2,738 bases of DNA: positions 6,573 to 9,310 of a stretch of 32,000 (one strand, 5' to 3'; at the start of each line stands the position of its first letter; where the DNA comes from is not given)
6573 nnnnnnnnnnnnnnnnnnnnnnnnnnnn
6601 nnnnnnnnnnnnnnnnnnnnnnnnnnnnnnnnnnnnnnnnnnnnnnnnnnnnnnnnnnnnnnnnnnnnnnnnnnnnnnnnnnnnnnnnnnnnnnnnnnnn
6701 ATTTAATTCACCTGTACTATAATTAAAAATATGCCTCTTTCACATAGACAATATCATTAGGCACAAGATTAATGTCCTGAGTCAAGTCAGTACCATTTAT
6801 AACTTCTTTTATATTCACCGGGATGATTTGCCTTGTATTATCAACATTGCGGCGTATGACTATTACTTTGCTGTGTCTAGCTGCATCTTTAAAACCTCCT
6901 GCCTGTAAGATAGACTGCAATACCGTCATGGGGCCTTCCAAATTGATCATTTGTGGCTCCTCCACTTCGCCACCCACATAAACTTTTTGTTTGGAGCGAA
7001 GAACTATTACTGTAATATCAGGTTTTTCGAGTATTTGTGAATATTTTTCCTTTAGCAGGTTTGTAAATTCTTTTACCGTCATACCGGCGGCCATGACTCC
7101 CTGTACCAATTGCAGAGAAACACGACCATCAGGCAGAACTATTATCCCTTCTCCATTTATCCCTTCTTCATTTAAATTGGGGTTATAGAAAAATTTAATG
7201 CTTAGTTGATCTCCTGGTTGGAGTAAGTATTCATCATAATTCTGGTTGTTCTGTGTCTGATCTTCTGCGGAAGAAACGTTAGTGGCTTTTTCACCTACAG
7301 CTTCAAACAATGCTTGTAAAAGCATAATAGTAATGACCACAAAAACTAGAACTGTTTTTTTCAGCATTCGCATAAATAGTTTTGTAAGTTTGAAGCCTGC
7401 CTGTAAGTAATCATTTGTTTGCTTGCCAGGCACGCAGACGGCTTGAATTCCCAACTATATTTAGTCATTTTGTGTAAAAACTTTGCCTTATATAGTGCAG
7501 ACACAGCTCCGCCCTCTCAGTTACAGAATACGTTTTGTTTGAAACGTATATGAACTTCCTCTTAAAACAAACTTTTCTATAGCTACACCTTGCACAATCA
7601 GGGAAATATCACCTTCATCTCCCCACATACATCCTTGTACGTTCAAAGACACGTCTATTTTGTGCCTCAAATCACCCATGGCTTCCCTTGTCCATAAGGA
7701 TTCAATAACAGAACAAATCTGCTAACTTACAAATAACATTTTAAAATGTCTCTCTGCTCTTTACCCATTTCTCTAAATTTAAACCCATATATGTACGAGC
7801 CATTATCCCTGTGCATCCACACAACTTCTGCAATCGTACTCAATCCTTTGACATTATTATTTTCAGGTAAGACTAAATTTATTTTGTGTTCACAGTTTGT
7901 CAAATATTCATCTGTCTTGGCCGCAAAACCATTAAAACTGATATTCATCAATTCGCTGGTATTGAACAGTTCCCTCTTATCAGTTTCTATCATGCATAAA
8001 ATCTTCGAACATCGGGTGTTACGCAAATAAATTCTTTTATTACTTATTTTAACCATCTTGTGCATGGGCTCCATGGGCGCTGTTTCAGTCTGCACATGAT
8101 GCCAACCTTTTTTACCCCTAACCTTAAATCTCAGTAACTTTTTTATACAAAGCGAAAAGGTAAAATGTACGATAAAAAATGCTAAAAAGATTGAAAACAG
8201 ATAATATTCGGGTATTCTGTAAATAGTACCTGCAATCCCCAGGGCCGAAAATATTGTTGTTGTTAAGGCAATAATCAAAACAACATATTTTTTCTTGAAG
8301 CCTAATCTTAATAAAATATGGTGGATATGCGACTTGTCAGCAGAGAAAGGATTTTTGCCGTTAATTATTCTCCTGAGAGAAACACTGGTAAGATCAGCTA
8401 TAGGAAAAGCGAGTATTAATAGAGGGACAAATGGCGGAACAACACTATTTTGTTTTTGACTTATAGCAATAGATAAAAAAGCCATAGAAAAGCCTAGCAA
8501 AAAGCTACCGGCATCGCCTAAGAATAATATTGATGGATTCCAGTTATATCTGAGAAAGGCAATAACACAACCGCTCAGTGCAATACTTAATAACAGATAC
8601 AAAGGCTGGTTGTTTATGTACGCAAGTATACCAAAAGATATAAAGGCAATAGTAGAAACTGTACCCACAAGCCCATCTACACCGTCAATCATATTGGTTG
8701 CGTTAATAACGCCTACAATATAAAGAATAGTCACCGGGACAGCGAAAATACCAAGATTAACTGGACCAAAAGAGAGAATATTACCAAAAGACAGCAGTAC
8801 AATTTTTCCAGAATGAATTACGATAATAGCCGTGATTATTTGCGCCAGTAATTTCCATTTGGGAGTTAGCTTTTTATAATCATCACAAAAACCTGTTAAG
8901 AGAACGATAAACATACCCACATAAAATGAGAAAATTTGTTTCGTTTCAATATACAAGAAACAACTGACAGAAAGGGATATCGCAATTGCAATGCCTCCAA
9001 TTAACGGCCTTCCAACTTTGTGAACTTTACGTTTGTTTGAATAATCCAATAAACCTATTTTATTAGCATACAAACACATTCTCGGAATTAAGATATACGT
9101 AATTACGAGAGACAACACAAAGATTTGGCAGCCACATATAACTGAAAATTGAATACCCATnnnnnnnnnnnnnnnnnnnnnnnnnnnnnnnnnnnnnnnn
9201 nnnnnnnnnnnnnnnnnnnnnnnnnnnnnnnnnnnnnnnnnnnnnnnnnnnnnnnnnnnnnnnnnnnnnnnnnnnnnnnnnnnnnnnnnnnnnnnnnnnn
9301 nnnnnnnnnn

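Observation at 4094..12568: EPS initiation/export cluster carrying multiple predicted c-di-GMP receptor modules on non-classical partners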

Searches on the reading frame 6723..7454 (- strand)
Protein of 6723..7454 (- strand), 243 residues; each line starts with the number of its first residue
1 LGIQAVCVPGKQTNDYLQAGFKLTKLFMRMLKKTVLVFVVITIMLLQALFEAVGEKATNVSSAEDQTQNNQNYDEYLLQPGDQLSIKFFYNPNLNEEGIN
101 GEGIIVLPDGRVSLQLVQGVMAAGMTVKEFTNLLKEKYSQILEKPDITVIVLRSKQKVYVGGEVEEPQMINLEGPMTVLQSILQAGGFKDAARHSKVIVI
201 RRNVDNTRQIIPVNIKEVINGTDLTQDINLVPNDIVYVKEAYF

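Call 4: search_protein_families(library=pfam, proteins=[window:6723-7454:-], max_evalue=1)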
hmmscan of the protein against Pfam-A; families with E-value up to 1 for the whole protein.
window:6723-7454:- (243 aa): 5 families
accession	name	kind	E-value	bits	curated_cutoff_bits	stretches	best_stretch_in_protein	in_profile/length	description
PF02563.21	Poly_export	-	1e-18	67.7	28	1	72-151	3-76/77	Polysaccharide biosynthesis/export protein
PF22461.2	SLBB_2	-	1e-13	51.6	27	1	156-238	1-79/79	SLBB domain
PF10531.15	SLBB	-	4.5e-11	42.9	27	1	157-208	1-51/55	SLBB domain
PF05211.17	NLBH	-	0.011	15.7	24.6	1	55-181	14-133/254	Neuraminyllactose-binding hemagglutinin precursor (NLBH)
PF02597.26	ThiS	-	0.24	12.4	22.5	0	120-149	17-45/76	ThiS family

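Call 5: search_protein_families(library=ncbifam, proteins=[window:6723-7454:-], max_evalue=0.1)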
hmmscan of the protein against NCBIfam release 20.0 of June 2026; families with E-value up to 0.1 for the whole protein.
window:6723-7454:- (243 aa): 4 families
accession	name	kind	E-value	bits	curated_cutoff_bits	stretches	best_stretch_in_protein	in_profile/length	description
TIGR03027.2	pepcterm_export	equivalog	1e-35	122.9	180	1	75-243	2-169/169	XrtA/PEP-CTERM system exopolysaccharide export protein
NF041843.1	EpsY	equivalog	2.5e-20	72.6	320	1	42-238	22-210/211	exopolysaccharide export protein EpsY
NF011658.0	PRK15078.1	subfamily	5.4e-17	61.6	333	1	32-238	47-249/380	polysaccharide export protein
TIGR03028.1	EpsE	equivalog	9.9e-11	41.4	262.65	1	75-241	1-162/239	polysaccharide export protein EpsE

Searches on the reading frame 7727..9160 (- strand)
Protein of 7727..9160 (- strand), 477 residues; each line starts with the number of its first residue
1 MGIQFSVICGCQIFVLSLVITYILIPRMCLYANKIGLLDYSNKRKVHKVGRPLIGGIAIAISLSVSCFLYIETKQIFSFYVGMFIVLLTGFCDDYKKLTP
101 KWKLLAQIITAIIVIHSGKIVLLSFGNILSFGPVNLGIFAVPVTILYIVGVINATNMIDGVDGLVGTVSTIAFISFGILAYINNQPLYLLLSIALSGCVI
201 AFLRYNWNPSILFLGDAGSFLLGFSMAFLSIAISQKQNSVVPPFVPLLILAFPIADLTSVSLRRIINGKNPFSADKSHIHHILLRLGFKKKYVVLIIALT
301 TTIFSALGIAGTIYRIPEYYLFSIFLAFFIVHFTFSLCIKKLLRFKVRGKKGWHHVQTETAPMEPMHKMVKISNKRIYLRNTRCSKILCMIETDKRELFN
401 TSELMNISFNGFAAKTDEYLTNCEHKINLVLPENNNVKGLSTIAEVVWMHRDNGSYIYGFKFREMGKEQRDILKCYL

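Call 4: search_protein_families(library=pfam, proteins=[window:7727-9160:-], max_evalue=1)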
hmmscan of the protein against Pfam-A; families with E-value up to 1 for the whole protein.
window:7727-9160:- (477 aa): 2 families
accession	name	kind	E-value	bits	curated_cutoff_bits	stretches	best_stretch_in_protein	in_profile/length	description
PF00953.26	Glycos_transf_4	-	1.2e-39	136.3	27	1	77-233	2-159/160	Glycosyl transferase family 4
PF07238.19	PilZ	-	1.5e-07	32.1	22.5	1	389-477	14-100/102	PilZ domain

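Call 5: search_protein_families(library=ncbifam, proteins=[window:7727-9160:-], max_evalue=0.1)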
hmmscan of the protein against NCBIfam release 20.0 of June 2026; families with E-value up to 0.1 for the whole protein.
window:7727-9160:- (477 aa): 4 families
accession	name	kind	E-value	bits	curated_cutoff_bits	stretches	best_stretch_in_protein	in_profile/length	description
TIGR02380.1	ECA_wecA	exception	3.7e-66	223.6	326.05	1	18-345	8-342/346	UDP-N-acetylglucosamine--undecaprenyl-phosphate N-acetylglucosaminephosphotransferase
NF053644.1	MraY_archaea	equivalog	4.6e-26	91.9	450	2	102-309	152-340/340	pseudomurein biosynthesis MraY family phospho-N-acetylmuramoyl-pentapeptide-transferase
TIGR00445.1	mraY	equivalog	3.2e-21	76.1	192.05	1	21-240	5-252/321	phospho-N-acetylmuramoyl-pentapeptide-transferase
NF010229.0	PRK13682.1-4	equivalog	0.0074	16.3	52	1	294-335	8-48/53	hypothetical protein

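Call 32: find_homologous_proteins(query=window:7727-9160:-, max_evalue=0.00001)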
Query window:7727-9160:- (477 aa): 321 proteins with E <= 0.00001 among 8000 candidates; the best 120 are listed.
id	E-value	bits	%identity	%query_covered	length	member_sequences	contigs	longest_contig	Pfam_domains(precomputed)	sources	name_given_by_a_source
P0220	2.0e-294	995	100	94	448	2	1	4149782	PF07238.20,PF00953.27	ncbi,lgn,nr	ncbi:MAG: PilZ domain-containing protein [Candidatus Scalindua sp.]|nr:PilZ domain-containing protei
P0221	1.5e-265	900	85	100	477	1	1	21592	PF07238.20,PF00953.27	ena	-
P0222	3.0e-244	829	82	97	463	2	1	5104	PF07238.20,PF00953.27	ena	-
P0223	4.7e-226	769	74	100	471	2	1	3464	PF07238.20,PF00953.27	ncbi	-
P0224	1.6e-215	735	68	100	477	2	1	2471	PF07238.20,PF00953.27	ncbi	-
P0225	5.1e-214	730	74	94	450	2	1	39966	PF07238.20,PF00953.27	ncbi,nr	ncbi:MAG: hypothetical protein SCALA701_30920 [Candidatus Scalindua sp.]|nr:MAG: hypothetical protei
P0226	6.0e-207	706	67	100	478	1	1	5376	PF07238.20,PF00953.27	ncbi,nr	ncbi:MAG: hypothetical protein GY777_22135 [Candidatus Brocadiaceae bacterium]|nr:hypothetical prote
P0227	1.1e-201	689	68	100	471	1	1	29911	PF07238.20,PF00953.27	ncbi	-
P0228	1.7e-171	589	61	95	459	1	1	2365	PF07238.20,PF00953.27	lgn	-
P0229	1.5e-161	557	54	97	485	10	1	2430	PF07238.20,PF00953.27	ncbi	-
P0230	8.9e-152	524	73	67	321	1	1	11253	PF07238.20,PF00953.27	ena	-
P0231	1.7e-137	477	49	97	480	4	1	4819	PF07238.20,PF00953.27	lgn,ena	-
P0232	4.3e-135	469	49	97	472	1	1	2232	PF07238.20,PF00953.27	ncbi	-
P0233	2.7e-130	454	49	97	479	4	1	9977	PF07238.20,PF00953.27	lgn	-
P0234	1.5e-120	421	44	97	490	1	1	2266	PF07238.20,PF00953.27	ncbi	-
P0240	2.9e-111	391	43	97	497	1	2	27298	PF07238.20,PF00953.27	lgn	-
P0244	6.7e-110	386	42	94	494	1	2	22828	PF07238.20,PF00953.27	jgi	jgi:UDP-GlcNAc:undecaprenyl-phosphate GlcNAc-1-phosphate transferase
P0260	7.9e-101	356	50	70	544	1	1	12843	PF00953.27,PF00990.27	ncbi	-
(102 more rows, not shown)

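Call 105: find_encoding_contigs(protein=P0240, flank=9000, max_places=1)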
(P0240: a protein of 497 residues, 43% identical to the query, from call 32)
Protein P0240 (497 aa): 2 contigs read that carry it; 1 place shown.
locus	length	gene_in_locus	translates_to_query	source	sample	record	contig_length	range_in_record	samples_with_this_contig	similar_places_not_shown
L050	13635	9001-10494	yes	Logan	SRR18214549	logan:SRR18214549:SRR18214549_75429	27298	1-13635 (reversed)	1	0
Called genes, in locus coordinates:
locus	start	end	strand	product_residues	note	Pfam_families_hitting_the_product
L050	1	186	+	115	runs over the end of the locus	-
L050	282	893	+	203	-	-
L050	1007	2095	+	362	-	PF13439:Glyco_transf_4, PF00534:Glycos_transf_1, PF13692:Glyco_trans_1_4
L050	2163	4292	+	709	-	PF00107:ADH_zinc_N, PF03721:UDPG_MGDP_dh_N (weak), PF01408:GFO_IDH_MocA, PF22725:GFO_IDH_MocA_C3, PF02894:GFO_IDH_MocA_C (weak)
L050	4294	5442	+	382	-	-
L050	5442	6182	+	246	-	PF03808:Glyco_tran_WecG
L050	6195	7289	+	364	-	PF02350:Epimerase_2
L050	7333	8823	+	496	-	PF13229:Beta_helix, PF05048:NosD (weak)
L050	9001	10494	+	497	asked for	PF00953:Glycos_transf_4, PF07238:PilZ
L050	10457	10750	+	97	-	PF05402:PqqD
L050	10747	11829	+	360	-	PF04055:Radical_SAM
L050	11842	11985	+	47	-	-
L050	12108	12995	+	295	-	PF27840:ScmC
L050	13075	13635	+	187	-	?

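Call 106: find_encoding_contigs(protein=P0260, flank=9000, max_places=1)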
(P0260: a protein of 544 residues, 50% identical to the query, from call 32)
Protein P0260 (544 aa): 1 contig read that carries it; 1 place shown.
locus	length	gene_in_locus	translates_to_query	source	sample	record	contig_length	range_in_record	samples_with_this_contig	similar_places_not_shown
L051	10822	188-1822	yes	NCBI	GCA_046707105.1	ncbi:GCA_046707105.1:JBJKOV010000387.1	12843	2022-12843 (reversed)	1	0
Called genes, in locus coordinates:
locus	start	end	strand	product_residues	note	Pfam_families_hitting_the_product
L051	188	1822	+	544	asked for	PF00953:Glycos_transf_4, PF00990:GGDEF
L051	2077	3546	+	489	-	PF00483:NTP_transferase, PF12804:NTP_transf_3, PF22640:ManC_GMP_beta-helix, PF01050:MannoseP_isomer, PF07883:Cupin_2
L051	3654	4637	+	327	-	PF01073:3Beta_HSD, PF01370:Epimerase, PF02719:Polysacc_synt_2, PF04321:RmlD_sub_bind, PF05368:NmrA (weak), PF07993:NAD_binding_4 (faint), PF13460:NAD_binding_10, PF16363:GDP_Man_Dehyd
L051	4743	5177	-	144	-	PF03479:PCC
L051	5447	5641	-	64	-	PF12797:Fer4_2, PF12837:Fer4_6 (weak), PF12838:Fer4_7 (faint), PF13237:Fer4_10 (weak), PF00037:Fer4, PF13459:Fer4_15 (faint), PF14697:Fer4_21 (faint), PF13370:Fer4_13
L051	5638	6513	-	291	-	-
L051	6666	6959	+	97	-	PF01649:Ribosomal_S20p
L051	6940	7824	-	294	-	PF06144:DNA_pol3_delta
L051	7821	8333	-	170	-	PF04390:LptE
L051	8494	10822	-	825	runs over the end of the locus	PF00133:tRNA-synt_1, PF01406:tRNA-synt_1e (faint), PF09334:tRNA-synt_1g, PF13603:tRNA-synt_1_2, PF00133:tRNA-synt_1, PF09334:tRNA-synt_1g (weak), PF08264:Anticodon_1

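Call 107: find_encoding_contigs(protein=P0244, flank=9000, max_places=1)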
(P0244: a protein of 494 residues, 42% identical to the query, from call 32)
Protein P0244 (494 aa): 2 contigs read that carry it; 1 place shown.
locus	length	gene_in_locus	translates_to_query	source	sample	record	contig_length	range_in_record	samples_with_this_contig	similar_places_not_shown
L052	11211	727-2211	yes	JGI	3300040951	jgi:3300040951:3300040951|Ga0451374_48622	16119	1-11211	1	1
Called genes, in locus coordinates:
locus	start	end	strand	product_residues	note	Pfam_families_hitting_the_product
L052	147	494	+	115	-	-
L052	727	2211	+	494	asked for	PF00953:Glycos_transf_4, PF07238:PilZ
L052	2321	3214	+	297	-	PF00685:Sulfotransfer_1, PF13469:Sulfotransfer_3 (faint)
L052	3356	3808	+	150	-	-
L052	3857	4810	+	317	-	PF13489:Methyltransf_23 (weak)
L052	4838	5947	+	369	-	PF00535:Glycos_transf_2, PF10111:Glyco_tranf_2_2, PF13641:Glyco_tranf_2_3, PF13632:Glyco_trans_2_3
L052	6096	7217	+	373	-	PF13439:Glyco_transf_4, PF00534:Glycos_transf_1, PF13692:Glyco_trans_1_4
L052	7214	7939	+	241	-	PF00196:GerE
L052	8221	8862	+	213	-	PF07603:Lcl_C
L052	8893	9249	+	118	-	PF22296:bAvd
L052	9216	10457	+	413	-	PF07603:Lcl_C (weak), PF00078:RVT_1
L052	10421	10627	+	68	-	-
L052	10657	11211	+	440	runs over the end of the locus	PF07603:Lcl_C, PF24247:DUF7450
